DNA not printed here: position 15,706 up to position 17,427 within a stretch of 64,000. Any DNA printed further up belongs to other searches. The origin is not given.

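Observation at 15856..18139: AbiH gene translationally coupled to a leucine-rich-repeat/DEDDh exonuclease fusion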

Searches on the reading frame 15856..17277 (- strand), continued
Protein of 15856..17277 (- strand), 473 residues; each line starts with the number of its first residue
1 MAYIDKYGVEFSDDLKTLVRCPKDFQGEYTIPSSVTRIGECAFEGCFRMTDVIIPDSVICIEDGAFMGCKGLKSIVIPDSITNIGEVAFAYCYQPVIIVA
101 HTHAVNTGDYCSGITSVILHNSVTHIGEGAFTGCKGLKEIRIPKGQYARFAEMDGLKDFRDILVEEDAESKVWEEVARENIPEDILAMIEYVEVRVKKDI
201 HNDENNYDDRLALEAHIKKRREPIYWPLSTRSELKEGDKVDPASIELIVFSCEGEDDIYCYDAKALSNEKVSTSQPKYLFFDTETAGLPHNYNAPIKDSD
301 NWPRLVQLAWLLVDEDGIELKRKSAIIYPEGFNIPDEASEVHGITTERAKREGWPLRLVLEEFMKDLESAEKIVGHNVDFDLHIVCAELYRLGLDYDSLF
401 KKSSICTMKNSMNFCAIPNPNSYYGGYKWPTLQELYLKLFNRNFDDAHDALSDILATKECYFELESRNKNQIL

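Call 72: find_encoding_contigs(protein=P0070, flank=8000, max_places=4)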
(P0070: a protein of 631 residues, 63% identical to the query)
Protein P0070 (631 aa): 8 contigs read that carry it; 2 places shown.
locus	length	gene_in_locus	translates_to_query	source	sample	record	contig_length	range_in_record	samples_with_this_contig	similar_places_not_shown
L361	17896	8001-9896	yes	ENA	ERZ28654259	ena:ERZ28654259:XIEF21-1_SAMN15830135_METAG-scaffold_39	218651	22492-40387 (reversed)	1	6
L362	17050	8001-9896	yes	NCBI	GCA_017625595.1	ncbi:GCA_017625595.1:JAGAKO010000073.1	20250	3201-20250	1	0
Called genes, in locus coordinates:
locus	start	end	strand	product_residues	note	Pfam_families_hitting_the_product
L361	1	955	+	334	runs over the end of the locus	-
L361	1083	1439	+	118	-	PF04397:LytTR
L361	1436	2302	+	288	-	-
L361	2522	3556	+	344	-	PF14903:WG_beta_rep (faint)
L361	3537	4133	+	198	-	PF00912:Transgly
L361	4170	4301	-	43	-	-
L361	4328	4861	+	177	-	-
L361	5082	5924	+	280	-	-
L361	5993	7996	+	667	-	PF13306:LRR_5, PF13855:LRR_8 (faint), PF23952:LRR_EndoS (faint), PF13306:LRR_5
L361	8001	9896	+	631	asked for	PF13306:LRR_5, PF13855:LRR_8 (faint), PF13306:LRR_5, PF08238:Sel1 (weak), PF00929:RNase_T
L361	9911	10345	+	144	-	PF08837:DUF1810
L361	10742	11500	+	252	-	PF13338:AbiEi_4 (weak)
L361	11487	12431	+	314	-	PF08843:AbiEii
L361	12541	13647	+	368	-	PF03462:PCRF, PF00472:RF-1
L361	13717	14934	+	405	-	PF03051:Peptidase_C1_2, PF00112:Peptidase_C1 (faint), PF03051:Peptidase_C1_2 (weak)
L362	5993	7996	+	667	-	PF13306:LRR_5, PF13855:LRR_8 (faint), PF23952:LRR_EndoS (faint), PF13306:LRR_5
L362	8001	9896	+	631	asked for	PF13306:LRR_5, PF13855:LRR_8 (faint), PF13306:LRR_5, PF08238:Sel1 (weak), PF00929:RNase_T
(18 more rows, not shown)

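Call 80: search_protein_families(library=pfam, proteins=[L083:2336-3430:+], max_evalue=0.001)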
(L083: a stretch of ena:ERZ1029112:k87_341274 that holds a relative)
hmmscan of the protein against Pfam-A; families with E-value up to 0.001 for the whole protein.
L083:2336-3430:+ (364 aa): 1 family
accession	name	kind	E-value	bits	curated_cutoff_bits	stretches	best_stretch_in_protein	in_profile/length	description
PF13289.12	SIR2_2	-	9.6e-05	22.9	24.5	1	162-319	2-105/141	SIR2-like domain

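Call 86: search_protein_families(library=padloc, proteins=[L083:2336-3430:+], max_evalue=0.001)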
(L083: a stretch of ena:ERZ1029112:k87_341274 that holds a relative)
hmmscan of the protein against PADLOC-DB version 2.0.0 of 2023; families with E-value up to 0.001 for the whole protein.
L083:2336-3430:+ (364 aa): 18 families
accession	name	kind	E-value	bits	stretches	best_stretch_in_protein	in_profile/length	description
PDLC02408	Aga_SIR2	-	1.6e-17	61.6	1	125-332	116-290/343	Class II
PDLC02414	Aga_SIR2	-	2.1e-14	51.6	1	125-334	87-263/313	-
PDLC04087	SIR2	-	6.6e-13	46.2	1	140-333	113-289/343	-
PDLC04093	SIR2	-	2.5e-11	41.2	1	125-323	117-295/395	-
PDLC04096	SIR2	-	5.9e-11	40.3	1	149-336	12-180/230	-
PDLC04078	SIR2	-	4.8e-09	34.2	1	214-351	12-137/171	-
PDLC04082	SIR2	-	1.7e-06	25.2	1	277-334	233-290/345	-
PDLC04081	SIR2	-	2.8e-06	24.8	0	6-36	17-47/345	-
PDLC04076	SIR2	-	4.3e-06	24.2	0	215-342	222-345/406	-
PDLC04094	SIR2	-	4.6e-06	24.1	1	126-238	115-219/399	-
PDLC04083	SIR2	-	1.3e-05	22.3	1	153-314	126-285/371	-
PDLC04086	SIR2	-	3.7e-05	21.2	1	157-314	133-283/361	-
PDLC04077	SIR2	-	0.00012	20.1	1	276-328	22-75/135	-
PDLC02186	SIR2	-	0.00014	19.1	0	215-319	222-323/412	-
PDLC04079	SIR2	-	0.00023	17.8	0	213-318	244-342/430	-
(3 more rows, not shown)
